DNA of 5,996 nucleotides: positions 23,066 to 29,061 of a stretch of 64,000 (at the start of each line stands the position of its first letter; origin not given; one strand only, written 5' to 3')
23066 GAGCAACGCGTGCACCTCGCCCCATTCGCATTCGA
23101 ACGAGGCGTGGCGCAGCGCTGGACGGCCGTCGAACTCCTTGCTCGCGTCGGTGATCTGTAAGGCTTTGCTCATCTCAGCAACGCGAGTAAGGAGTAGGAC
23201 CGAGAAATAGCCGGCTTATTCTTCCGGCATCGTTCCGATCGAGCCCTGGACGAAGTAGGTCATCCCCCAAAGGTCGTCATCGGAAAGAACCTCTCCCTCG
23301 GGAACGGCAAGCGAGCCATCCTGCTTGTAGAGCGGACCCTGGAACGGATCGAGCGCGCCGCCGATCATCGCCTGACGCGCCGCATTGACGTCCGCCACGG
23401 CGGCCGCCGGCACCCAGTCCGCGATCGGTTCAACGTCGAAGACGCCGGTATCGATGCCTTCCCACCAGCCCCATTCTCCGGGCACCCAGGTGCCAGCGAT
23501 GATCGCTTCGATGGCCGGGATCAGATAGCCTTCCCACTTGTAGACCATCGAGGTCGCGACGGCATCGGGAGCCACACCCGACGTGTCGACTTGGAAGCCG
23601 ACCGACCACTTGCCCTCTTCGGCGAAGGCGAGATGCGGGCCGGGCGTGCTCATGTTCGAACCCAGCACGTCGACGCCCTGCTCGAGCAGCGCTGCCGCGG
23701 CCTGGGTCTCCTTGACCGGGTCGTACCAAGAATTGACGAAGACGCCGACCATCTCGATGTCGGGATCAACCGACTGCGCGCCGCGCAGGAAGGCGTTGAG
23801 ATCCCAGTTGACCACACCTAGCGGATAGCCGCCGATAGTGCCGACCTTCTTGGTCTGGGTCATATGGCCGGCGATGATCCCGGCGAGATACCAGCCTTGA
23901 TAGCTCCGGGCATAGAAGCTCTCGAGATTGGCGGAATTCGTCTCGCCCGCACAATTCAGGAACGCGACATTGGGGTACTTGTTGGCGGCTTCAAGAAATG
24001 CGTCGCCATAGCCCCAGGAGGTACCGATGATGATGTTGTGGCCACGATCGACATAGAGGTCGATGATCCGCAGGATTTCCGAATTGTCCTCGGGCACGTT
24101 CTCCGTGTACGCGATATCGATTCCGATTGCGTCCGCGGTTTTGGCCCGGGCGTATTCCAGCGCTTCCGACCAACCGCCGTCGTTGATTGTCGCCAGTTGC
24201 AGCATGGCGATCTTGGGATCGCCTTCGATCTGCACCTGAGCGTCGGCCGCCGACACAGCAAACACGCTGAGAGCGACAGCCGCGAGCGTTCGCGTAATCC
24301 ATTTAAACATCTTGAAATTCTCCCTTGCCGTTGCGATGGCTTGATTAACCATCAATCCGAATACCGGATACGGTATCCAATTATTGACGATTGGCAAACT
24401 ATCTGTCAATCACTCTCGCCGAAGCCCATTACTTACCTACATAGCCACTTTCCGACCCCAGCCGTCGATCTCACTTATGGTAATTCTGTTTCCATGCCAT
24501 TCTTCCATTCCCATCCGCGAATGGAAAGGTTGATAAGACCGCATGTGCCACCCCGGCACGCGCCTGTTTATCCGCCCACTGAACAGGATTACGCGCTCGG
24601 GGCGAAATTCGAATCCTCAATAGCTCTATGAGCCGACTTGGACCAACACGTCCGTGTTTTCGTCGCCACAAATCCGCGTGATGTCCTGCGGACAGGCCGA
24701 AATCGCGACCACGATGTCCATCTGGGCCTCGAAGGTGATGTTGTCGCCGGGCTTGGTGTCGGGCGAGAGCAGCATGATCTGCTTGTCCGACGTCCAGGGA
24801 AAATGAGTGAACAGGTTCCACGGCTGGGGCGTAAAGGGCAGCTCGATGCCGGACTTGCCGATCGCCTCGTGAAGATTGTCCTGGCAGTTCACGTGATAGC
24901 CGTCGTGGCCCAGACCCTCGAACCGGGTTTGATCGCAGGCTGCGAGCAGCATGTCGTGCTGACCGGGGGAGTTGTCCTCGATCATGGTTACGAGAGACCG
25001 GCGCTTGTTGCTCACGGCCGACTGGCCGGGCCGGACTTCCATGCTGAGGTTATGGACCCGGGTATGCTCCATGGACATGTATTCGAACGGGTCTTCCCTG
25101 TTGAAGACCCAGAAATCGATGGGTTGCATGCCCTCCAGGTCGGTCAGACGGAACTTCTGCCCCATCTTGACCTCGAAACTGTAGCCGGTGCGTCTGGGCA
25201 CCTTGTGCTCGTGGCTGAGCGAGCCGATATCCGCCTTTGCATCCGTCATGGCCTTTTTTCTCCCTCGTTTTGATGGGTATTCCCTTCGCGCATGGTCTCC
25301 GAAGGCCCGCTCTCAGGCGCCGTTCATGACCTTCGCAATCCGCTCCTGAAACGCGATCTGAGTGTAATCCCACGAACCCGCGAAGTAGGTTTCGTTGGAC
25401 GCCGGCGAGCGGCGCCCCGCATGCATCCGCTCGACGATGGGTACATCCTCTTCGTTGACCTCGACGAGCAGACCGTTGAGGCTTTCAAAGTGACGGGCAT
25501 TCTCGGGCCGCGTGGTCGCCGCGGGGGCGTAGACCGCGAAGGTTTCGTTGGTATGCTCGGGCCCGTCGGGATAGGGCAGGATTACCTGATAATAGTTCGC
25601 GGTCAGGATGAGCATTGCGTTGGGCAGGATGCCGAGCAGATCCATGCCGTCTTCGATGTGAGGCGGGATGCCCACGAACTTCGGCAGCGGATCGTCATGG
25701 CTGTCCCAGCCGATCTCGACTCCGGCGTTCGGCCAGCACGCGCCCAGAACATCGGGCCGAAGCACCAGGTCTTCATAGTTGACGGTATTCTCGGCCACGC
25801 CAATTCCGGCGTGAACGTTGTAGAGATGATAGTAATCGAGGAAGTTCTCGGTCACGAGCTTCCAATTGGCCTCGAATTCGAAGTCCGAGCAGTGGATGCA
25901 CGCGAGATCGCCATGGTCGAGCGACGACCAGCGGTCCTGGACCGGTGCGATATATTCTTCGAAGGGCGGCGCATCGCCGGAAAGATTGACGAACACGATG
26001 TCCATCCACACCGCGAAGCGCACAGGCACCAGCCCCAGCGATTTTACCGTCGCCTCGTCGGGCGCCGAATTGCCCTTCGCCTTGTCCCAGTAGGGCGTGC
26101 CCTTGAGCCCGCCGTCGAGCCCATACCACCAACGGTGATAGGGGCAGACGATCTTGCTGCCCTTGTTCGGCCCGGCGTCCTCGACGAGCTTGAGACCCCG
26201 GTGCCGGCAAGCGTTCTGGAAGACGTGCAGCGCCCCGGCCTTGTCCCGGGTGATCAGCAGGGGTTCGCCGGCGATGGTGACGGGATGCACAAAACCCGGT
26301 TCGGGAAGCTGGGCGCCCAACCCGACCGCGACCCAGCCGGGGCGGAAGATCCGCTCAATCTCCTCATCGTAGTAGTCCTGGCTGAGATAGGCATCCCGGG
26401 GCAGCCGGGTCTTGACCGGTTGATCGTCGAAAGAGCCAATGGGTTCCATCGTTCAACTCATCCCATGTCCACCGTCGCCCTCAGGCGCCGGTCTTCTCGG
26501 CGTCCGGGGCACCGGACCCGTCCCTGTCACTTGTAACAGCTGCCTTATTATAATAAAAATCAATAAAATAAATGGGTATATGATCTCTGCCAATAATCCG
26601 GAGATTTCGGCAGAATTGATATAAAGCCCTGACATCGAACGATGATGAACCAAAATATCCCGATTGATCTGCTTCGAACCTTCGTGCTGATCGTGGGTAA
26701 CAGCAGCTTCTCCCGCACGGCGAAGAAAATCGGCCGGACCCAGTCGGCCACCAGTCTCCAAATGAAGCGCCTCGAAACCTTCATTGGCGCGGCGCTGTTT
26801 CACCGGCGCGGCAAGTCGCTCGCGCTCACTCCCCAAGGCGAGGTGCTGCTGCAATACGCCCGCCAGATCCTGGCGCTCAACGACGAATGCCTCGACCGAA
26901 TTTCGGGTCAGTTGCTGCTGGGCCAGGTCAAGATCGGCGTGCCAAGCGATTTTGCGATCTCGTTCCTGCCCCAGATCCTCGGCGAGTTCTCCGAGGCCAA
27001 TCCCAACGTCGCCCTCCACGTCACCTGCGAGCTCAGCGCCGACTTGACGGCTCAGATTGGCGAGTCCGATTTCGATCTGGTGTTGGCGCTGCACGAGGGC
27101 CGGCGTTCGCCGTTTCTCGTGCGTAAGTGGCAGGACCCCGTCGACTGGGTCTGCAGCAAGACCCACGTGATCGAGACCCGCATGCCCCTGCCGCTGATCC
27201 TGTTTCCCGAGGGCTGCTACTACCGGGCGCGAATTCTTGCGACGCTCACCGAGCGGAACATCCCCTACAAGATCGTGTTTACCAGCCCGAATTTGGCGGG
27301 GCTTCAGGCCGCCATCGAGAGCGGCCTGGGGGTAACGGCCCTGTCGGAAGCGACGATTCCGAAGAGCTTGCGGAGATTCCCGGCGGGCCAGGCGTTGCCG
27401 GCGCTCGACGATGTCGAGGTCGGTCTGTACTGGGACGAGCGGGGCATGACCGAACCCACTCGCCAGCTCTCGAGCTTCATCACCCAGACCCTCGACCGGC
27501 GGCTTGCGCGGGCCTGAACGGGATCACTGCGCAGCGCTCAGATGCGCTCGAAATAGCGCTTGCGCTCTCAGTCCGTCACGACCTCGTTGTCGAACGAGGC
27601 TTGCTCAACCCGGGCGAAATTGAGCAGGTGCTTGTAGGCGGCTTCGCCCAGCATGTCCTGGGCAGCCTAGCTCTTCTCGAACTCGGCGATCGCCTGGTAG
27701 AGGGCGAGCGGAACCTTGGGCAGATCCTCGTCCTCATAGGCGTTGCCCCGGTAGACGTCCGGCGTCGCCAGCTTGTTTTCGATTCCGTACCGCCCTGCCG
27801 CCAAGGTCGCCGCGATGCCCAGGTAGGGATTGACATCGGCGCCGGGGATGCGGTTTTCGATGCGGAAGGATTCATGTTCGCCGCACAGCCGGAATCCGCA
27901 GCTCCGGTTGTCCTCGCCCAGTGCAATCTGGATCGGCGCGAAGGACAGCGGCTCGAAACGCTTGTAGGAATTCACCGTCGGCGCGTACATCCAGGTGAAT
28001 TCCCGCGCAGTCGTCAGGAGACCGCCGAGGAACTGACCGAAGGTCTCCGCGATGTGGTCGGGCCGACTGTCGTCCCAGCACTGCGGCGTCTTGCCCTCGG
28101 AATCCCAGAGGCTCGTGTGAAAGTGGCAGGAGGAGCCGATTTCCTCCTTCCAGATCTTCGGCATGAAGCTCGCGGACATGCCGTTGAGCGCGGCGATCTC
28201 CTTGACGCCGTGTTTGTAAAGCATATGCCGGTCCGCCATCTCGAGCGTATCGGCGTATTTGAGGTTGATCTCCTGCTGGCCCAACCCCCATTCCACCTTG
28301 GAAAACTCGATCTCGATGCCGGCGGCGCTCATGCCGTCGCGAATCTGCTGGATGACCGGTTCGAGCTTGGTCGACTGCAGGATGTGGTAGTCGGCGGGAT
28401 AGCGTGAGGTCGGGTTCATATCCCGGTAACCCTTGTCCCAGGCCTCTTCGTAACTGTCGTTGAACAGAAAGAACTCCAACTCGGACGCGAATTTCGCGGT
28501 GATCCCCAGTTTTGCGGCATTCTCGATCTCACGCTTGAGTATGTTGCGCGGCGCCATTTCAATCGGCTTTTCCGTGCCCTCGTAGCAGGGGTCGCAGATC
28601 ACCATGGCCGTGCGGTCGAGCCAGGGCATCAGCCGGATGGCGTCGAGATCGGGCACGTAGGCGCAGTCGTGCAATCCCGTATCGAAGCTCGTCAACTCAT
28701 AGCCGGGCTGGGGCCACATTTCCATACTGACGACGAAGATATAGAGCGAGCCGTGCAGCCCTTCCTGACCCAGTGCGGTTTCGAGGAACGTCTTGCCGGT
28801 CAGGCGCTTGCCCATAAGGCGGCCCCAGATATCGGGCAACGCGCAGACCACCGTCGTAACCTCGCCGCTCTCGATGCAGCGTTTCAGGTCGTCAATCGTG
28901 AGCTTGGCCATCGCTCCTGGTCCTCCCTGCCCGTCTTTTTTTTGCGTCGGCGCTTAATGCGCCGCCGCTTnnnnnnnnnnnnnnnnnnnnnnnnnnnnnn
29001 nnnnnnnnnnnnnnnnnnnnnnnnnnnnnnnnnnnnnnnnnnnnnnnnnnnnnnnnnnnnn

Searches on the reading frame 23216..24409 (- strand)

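Call 5: search_protein_families(library=pfam, proteins=[window:23216-24409:-])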
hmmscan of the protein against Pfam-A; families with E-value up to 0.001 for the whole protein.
window:23216-24409:- (397 aa): 1 family
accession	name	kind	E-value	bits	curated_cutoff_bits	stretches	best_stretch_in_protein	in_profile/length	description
PF02608.20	Bmp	-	4.7e-42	144.4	24.1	1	66-327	3-269/301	ABC transporter substrate-binding protein PnrA-like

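Call 7: search_protein_families(library=ncbifam, proteins=[window:23216-24409:-])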
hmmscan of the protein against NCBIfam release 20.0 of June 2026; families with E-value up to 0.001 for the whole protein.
window:23216-24409:- (397 aa): 1 family
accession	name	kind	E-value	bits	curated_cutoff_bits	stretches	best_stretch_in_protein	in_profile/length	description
NF047927.1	ABC_BMP_B6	equivalog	1.7e-14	53.7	400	1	66-351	4-295/314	putative B6 ABC transporter substrate-binding protein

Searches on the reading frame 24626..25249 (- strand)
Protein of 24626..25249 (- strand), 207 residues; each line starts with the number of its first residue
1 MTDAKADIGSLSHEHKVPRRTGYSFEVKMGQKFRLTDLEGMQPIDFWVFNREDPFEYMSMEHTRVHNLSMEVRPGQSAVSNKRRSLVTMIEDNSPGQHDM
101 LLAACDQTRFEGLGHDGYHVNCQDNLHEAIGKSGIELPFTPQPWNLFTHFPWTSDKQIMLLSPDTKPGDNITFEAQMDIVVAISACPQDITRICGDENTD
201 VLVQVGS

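Call 5: search_protein_families(library=pfam, proteins=[window:24626-25249:-])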
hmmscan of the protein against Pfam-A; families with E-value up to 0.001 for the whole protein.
window:24626-25249:- (207 aa): 1 family
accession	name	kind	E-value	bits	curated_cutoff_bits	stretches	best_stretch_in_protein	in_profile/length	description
PF09347.15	DUF1989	-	1.7e-42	145.4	27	1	16-180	2-168/168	Domain of unknown function (DUF1989)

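Call 7: search_protein_families(library=ncbifam, proteins=[window:24626-25249:-])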
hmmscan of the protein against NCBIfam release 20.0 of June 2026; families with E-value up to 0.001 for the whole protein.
window:24626-25249:- (207 aa): 3 families
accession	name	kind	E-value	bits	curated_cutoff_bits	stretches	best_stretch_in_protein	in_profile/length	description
NF053776.1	TmaoDeMthMsil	equivalog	1.1e-24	87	1100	1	5-205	157-361/763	trimethylamine N-oxide demethylase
TIGR03424.1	urea_degr_1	equivalog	2.9e-23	82.5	284.7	1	13-190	4-181/198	urea amidolyase associated protein UAAP2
TIGR03425.1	urea_degr_2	hypoth_equivalog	1.8e-17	63.3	205.95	1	13-187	3-184/233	urea amidolyase associated protein UAAP1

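Call 29: search_solved_structures(query=window:24626-25249:-, max_evalue=0.001)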
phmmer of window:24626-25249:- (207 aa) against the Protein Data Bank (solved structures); distinct sequences matched with E-value up to 0.001: 4.
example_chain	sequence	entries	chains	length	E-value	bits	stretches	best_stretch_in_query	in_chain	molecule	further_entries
3oru_A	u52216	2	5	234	1.5e-43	152.6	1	15-198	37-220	DUF1989 family protein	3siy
9q59_A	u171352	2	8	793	1.7e-13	54.4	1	17-201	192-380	trimethylamine N-oxide demethylase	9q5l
9q5a_A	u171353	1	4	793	3e-12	50.3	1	17-201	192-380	Trimethylamine N-oxide Demethylase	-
3di4_A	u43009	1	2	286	1.2e-11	48.3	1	14-188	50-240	Uncharacterized Protein DUF1989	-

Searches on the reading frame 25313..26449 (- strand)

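Call 5: search_protein_families(library=pfam, proteins=[window:25313-26449:-])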
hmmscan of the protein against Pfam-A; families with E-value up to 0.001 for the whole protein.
window:25313-26449:- (378 aa): 3 families
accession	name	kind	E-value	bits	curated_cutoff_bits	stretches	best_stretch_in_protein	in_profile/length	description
PF00848.25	Ring_hydroxyl_A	-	2.6e-21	76.9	24.9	1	190-376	12-207/208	Ring hydroxylating alpha subunit (catalytic domain)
PF00355.32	Rieske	-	4.9e-17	62.1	20.3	1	39-122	2-82/88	Rieske [2Fe-2S] domain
PF19112.6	VanA_C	-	8.9e-06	26.4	23.5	0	192-216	1-25/193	Vanillate O-demethylase oxygenase C-terminal domain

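Call 7: search_protein_families(library=ncbifam, proteins=[window:25313-26449:-])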
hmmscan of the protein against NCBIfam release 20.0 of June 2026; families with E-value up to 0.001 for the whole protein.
window:25313-26449:- (378 aa): 6 families
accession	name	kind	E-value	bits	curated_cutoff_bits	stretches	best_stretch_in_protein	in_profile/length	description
NF058607.1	GlBtMonoOxGbcA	equivalog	4e-32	111.2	670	1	10-214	27-223/420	glycine betaine monooxygenase oxygenase subunit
NF041684.1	ant_diox_AndAc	equivalog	5.4e-28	97.7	750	1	14-213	21-222/418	anthranilate 1,2-dioxygenase large subunit AndAc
NF042946.1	3PPDioc_HcaE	equivalog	1.9e-24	86.5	830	1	18-215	18-216/450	3-phenylpropionate/cinnamic acid dioxygenase subunit alpha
TIGR03229.1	benzo_1_2_benA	equivalog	2.1e-22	79.6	780.95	1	13-217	13-219/433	benzoate 1,2-dioxygenase large subunit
TIGR03228.1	anthran_1_2_A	equivalog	9.7e-22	77.3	671.9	1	14-214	14-214/438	anthranilate 1,2-dioxygenase large subunit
NF052579.1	BetMthstMoxSdmAMthl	equivalog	3.4e-07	29.5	600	1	39-210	18-176/351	4beta-methylsterol monooxygenase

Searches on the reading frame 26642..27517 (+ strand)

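Call 11: search_protein_families(library=pfam, proteins=[window:26642-27517:+])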
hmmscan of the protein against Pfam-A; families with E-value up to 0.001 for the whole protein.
window:26642-27517:+ (291 aa): 2 families
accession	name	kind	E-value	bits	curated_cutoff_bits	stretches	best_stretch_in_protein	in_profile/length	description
PF03466.25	LysR_substrate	-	2.8e-27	95.9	28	1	92-283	4-207/209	LysR substrate binding domain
PF00126.33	HTH_1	-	7.4e-17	61.5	26.6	1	9-67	2-60/60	Bacterial regulatory helix-turn-helix protein, lysR family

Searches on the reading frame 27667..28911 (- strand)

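Call 11: search_protein_families(library=pfam, proteins=[window:27667-28911:-])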
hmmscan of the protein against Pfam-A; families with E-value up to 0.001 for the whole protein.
window:27667-28911:- (414 aa): 1 family
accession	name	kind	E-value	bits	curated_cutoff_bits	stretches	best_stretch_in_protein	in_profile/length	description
PF00120.29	Gln-synt_C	-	9.3e-84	281.9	24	1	119-414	2-306/344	Glutamine synthetase, catalytic domain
